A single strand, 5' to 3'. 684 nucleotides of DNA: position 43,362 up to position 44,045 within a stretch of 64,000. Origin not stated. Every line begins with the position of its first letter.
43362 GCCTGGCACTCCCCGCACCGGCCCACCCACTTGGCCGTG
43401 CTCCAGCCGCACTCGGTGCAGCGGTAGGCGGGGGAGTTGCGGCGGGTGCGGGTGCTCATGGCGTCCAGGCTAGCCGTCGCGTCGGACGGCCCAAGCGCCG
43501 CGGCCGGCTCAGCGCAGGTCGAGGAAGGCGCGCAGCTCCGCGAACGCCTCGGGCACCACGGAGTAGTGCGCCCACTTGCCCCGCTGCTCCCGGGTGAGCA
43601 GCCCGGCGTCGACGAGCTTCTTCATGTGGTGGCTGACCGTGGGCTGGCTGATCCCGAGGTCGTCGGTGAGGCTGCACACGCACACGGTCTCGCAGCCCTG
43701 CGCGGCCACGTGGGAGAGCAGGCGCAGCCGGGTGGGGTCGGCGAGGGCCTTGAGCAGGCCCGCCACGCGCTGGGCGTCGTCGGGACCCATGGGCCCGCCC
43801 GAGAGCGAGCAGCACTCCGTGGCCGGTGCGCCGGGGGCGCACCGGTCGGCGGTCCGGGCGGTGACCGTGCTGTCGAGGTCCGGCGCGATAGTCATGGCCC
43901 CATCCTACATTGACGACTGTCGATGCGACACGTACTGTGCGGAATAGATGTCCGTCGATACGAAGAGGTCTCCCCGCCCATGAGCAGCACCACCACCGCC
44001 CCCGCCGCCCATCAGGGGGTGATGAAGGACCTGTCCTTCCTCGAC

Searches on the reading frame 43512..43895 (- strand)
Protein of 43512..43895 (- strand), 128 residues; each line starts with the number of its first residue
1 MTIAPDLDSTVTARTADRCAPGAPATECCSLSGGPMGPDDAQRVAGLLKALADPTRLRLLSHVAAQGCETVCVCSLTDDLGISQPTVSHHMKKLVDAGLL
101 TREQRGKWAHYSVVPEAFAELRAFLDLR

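Call 5: search_protein_families(library=pfam, proteins=[window:43512-43895:-], max_evalue=0.01)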
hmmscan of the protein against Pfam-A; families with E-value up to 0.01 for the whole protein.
window:43512-43895:- (128 aa): 11 families
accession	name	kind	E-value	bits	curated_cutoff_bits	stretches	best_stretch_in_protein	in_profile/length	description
PF01022.26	HTH_5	-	8.3e-14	51.6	22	1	53-101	1-46/47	Bacterial regulatory protein, arsR family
PF12840.13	HTH_20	-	8.7e-12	45.3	27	1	51-102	1-50/51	Helix-turn-helix domain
PF13412.12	HTH_24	-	3e-05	23.9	21.9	1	76-100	23-47/48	Winged helix-turn-helix DNA-binding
PF12802.13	MarR_2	-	5.2e-05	23.8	27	1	76-104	26-54/61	MarR family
PF01047.28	MarR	-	8e-05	22.9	24.6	1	55-104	4-51/59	MarR family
PF13545.12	HTH_Crp_2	-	0.002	18.5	27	1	77-103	29-56/70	Crp-like helix-turn-helix domain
PF24266.1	HTH_HVO_0163_N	-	0.0022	18.5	31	1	74-112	20-58/70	HVO_0163, N-terminal HTH domain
PF01978.25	TrmB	-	0.0048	17.1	25.6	1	76-115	28-66/68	Sugar-specific transcriptional regulator TrmB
PF07848.18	PaaX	-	0.0071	17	24.8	0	75-112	28-65/70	PaaX-like protein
PF25213.1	HVO_A0261_N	-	0.0076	16.6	35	0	54-105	11-59/86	HVO_A0261 N-terminal domain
PF00126.33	HTH_1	-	0.0098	16.3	26.6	0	79-94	22-37/60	Bacterial regulatory helix-turn-helix protein, lysR family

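Call 6: search_protein_families(library=ncbifam, proteins=[window:43512-43895:-], max_evalue=0.01)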
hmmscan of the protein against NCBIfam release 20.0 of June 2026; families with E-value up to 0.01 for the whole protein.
window:43512-43895:- (128 aa): 13 families
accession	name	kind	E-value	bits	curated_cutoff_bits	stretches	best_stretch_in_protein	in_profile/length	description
NF033788.1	HTH_metalloreg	subfamily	1.9e-26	91.6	55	1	45-121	2-76/77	metalloregulator ArsR/SmtB family transcription factor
NF041413.1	ArsR_Rv2640c_fam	equivalog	1.3e-22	80.4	155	1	28-126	16-114/118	Rv2640c family ArsR-like transcriptional regulator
NF007528.0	PRK10141.1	subfamily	3.2e-13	49.6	97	1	47-116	9-76/117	metalloregulator ArsR/SmtB family transcription factor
NF045707.1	Dbac_1936_reg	equivalog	2.4e-12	46.7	115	1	40-117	3-77/99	ArsR/SmtB-type metalloregulator TsoR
NF033789.1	repress_SdpR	subfamily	1.3e-10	41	100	1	48-121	2-72/79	autorepressor SdpR family transcription factor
NF047906.1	CdPbTransRegCmtR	equivalog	3.3e-09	36.6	150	1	44-120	11-84/104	Cd(II)/Pb(II)-sensing metalloregulatory transcriptional regulator CmtR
NF040642.1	sulf_sens_BigR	equivalog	8.8e-09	35.3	155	1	40-121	6-84/95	sulfite-sensing transcriptional repressor BigR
NF052532.1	TransRegPagRBaca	equivalog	4.1e-05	23.6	170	1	45-113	18-83/99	transcriptional repressor PagR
TIGR01884.1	cas_HTH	subfamily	0.00025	20.5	60.2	1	50-108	138-195/202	CRISPR-associated CARF protein Csa3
NF040939.2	trans_reg_lrs14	equivalog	0.0019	18.2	90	1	72-105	38-71/103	Lrs14 family HTH-type transcriptional regulator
NF008273.0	PRK11050.1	equivalog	0.0037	16.9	153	1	75-103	59-87/156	manganese-binding transcriptional regulator MntR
TIGR02944.1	suf_reg_Xantho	equivalog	0.0068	16.8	110.65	0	58-114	13-68/130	SUF system Fe-S cluster assembly regulator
NF053755.1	MsvR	equivalog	0.0075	16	220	1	48-103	7-59/236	transcriptional factor MsvR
